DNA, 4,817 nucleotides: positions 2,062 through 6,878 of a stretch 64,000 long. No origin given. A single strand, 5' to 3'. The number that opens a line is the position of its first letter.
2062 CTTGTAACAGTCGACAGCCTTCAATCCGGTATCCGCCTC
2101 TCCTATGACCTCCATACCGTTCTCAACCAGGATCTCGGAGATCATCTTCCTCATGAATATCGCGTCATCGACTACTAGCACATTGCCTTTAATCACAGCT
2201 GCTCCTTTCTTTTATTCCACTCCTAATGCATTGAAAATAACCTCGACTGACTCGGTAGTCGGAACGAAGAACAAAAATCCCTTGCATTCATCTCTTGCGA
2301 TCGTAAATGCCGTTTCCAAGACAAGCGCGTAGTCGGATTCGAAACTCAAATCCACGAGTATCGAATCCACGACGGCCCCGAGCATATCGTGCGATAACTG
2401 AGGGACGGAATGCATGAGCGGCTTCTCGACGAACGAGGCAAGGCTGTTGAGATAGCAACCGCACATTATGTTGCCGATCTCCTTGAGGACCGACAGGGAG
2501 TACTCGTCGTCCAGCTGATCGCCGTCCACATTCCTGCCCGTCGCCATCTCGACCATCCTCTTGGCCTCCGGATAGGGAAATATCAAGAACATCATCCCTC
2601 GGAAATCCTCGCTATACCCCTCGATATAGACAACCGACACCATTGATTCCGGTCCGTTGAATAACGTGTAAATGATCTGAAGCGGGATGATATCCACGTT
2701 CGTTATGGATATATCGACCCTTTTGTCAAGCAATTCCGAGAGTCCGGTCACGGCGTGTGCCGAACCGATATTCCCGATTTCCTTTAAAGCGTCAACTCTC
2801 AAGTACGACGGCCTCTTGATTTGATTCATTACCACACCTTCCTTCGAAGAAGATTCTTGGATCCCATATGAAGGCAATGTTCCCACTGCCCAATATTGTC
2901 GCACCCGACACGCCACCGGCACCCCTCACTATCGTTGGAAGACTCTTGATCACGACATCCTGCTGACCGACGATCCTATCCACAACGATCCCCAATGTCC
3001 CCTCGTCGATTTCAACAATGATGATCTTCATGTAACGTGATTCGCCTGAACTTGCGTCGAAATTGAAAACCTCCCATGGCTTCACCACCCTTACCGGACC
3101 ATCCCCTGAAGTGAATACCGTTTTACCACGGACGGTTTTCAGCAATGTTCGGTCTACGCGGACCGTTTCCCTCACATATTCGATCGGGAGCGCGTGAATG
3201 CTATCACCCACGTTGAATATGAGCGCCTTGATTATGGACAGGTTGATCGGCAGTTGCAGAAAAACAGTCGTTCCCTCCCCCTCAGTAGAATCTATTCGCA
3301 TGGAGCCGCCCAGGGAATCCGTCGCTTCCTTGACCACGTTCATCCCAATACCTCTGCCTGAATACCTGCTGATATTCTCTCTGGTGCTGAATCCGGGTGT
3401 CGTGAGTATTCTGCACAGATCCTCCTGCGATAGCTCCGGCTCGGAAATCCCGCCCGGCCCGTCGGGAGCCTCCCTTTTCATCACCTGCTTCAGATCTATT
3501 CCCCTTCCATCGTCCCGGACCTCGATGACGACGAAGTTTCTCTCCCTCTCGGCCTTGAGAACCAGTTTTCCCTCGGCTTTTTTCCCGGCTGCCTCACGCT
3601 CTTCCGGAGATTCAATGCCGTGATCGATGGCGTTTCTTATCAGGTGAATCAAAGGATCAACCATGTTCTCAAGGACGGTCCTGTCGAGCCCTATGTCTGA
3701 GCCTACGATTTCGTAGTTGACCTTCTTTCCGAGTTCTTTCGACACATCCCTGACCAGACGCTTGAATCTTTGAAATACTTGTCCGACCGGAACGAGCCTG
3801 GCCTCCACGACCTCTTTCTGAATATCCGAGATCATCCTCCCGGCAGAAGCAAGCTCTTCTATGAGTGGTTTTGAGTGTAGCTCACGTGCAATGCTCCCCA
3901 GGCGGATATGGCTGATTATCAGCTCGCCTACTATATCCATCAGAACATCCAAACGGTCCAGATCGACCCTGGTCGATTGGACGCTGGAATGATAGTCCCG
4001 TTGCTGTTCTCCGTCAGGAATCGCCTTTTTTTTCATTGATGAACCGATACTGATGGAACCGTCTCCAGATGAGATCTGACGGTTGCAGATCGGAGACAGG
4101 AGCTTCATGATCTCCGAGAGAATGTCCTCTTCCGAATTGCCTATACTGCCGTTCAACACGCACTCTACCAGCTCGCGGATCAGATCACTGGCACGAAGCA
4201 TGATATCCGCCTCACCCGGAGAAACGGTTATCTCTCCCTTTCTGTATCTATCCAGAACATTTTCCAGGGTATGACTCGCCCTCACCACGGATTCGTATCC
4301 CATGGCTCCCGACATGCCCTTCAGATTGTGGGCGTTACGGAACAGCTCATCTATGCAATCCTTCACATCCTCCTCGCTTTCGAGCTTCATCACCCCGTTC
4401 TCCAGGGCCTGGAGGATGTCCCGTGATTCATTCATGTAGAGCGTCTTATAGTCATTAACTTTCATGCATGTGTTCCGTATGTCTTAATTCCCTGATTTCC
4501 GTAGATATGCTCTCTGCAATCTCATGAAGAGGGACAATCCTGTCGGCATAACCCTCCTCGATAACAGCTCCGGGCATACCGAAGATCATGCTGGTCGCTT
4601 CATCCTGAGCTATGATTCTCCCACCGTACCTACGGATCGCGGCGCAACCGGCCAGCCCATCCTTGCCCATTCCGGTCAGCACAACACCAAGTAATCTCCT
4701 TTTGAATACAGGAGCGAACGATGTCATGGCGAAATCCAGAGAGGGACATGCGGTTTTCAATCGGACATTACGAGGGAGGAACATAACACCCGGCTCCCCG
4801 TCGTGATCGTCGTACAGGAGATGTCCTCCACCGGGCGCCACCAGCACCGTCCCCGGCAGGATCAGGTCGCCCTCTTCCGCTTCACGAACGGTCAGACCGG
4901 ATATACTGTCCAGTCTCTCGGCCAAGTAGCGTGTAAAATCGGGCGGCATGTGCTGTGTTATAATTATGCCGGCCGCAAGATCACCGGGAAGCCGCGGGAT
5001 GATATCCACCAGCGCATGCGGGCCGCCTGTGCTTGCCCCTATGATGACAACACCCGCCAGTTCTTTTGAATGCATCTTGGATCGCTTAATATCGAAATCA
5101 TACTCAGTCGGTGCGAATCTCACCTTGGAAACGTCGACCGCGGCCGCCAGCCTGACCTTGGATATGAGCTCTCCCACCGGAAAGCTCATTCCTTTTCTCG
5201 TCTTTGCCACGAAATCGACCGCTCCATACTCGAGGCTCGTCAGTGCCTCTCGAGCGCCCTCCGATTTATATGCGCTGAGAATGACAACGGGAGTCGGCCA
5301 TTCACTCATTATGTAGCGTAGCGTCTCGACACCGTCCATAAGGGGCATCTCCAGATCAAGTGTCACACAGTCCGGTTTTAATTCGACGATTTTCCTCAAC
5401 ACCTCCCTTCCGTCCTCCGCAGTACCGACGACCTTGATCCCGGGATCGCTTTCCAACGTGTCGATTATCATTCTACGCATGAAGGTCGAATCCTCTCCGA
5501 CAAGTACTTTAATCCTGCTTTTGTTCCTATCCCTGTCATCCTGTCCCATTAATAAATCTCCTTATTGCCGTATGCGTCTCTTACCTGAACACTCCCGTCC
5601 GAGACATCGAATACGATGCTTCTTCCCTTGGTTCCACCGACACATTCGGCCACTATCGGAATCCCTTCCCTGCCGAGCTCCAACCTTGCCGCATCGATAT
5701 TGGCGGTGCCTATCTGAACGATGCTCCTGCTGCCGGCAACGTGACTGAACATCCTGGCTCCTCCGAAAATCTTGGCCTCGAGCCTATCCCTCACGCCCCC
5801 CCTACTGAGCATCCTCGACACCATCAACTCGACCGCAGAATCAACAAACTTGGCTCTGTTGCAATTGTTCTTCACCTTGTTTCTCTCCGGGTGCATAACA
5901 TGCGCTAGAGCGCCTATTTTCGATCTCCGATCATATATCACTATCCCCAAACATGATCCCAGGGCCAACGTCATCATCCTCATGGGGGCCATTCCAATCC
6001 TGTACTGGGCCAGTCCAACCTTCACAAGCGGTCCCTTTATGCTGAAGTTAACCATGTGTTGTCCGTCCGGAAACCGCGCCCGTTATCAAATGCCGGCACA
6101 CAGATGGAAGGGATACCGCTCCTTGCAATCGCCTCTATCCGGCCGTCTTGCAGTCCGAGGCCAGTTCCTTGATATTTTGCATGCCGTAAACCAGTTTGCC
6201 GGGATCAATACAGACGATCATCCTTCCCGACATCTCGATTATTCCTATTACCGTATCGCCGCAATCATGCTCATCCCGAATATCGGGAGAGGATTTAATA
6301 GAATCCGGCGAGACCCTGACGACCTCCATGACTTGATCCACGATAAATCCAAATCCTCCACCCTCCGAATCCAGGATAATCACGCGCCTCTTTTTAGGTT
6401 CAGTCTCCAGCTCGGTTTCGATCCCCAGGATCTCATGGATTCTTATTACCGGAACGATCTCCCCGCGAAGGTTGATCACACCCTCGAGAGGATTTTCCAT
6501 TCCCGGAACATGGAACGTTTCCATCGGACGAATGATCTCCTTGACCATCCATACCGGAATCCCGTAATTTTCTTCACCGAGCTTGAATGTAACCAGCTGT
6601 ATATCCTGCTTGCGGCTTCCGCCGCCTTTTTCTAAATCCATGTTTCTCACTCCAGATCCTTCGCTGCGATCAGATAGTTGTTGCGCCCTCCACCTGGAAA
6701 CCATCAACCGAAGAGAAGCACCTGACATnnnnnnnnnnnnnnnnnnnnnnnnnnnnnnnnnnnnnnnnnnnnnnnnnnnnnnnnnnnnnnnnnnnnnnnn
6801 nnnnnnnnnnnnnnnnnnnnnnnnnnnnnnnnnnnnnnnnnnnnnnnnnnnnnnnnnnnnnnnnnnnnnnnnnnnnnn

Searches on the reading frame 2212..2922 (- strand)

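Call 33: search_protein_families(library=pfam, proteins=[window:2212-2922:-], max_evalue=0.0001)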
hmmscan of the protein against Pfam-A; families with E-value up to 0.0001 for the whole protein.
window:2212-2922:- (236 aa): 2 families
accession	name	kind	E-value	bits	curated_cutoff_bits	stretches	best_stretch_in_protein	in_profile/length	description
PF04509.17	CheC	-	3.9e-18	65.5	22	2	44-72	4-32/38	CheC-like family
PF13690.11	CheX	-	1.4e-06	28.7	27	1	102-179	6-75/94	Chemotaxis phosphatase CheX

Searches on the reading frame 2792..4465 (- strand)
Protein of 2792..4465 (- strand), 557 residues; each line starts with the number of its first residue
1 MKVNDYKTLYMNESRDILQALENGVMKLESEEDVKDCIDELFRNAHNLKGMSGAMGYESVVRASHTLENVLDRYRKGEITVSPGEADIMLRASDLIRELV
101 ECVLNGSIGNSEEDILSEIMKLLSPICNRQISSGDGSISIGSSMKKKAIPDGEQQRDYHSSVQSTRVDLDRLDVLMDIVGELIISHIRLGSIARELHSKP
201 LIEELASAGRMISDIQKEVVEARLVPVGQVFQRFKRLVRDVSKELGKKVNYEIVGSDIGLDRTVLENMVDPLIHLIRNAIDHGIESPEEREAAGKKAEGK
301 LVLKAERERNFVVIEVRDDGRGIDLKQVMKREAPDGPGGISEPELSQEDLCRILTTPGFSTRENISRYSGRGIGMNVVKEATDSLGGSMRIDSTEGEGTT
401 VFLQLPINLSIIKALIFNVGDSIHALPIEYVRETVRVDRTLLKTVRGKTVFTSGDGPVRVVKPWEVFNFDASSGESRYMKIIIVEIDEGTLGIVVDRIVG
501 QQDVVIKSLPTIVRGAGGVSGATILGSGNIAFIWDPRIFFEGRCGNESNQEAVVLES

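Call 33: search_protein_families(library=pfam, proteins=[window:2792-4465:-], max_evalue=0.0001)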
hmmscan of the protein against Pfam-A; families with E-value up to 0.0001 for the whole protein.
window:2792-4465:- (557 aa): 4 families
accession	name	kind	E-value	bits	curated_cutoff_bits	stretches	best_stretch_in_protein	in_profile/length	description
PF01584.24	CheW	-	4.5e-18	65.6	23.5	1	414-536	2-130/138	CheW-like domain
PF02518.31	HATPase_c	-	1.6e-17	64.4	26.4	1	270-407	4-109/111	Histidine kinase-, DNA gyrase B-, and HSP90-like ATPase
PF01627.28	Hpt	-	6e-13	49.3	24.6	1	7-96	3-74/84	Hpt domain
PF02895.20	H-kinase_dim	-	6.3e-11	43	23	1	163-220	2-66/68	Signal transducing histidine kinase, homodimeric domain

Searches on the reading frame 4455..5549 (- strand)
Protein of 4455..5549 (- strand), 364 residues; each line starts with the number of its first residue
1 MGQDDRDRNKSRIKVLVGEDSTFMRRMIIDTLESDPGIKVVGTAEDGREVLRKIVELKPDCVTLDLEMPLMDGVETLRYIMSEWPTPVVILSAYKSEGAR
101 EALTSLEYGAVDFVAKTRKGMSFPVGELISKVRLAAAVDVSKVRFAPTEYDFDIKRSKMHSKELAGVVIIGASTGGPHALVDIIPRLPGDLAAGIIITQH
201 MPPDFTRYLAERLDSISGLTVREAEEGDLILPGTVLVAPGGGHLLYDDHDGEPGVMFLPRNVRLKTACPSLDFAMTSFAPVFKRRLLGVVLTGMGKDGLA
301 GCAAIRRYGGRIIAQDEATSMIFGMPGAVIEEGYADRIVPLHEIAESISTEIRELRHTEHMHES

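Call 33: search_protein_families(library=pfam, proteins=[window:4455-5549:-], max_evalue=0.0001)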
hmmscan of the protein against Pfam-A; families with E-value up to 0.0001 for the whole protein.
window:4455-5549:- (364 aa): 2 families
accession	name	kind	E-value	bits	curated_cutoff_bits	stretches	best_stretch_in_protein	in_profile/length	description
PF01339.22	CheB_methylest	-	8.4e-59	198.6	24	1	168-348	1-174/174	CheB methylesterase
PF00072.30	Response_reg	-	6.6e-20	71.8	30.2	1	15-117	1-100/111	Response regulator receiver domain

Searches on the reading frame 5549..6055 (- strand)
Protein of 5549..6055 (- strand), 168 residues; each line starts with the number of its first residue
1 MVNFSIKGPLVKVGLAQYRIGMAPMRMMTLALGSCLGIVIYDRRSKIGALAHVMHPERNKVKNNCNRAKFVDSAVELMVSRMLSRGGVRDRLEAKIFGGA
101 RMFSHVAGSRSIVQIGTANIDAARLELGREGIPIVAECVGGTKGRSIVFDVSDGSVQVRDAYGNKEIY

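Call 33: search_protein_families(library=pfam, proteins=[window:5549-6055:-], max_evalue=0.0001)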
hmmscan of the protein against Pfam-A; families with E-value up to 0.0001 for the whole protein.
window:5549-6055:- (168 aa): 1 family
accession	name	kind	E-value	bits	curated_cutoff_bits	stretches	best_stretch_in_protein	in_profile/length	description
PF03975.18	CheD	-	7.4e-30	103.7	25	1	56-159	3-107/108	CheD chemotactic sensory transduction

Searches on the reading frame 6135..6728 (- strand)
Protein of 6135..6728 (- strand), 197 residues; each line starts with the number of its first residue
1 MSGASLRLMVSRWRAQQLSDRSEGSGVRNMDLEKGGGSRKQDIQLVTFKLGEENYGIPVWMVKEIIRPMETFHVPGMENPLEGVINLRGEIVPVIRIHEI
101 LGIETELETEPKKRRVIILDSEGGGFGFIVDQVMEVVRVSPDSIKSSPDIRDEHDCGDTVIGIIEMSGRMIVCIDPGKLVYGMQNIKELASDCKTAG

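Call 33: search_protein_families(library=pfam, proteins=[window:6135-6728:-], max_evalue=0.0001)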
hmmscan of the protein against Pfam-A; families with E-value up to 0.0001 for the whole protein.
window:6135-6728:- (197 aa): 1 family
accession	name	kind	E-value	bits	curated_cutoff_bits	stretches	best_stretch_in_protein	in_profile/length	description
PF01584.24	CheW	-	1.8e-33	115.5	23.5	1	44-180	1-134/138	CheW-like domain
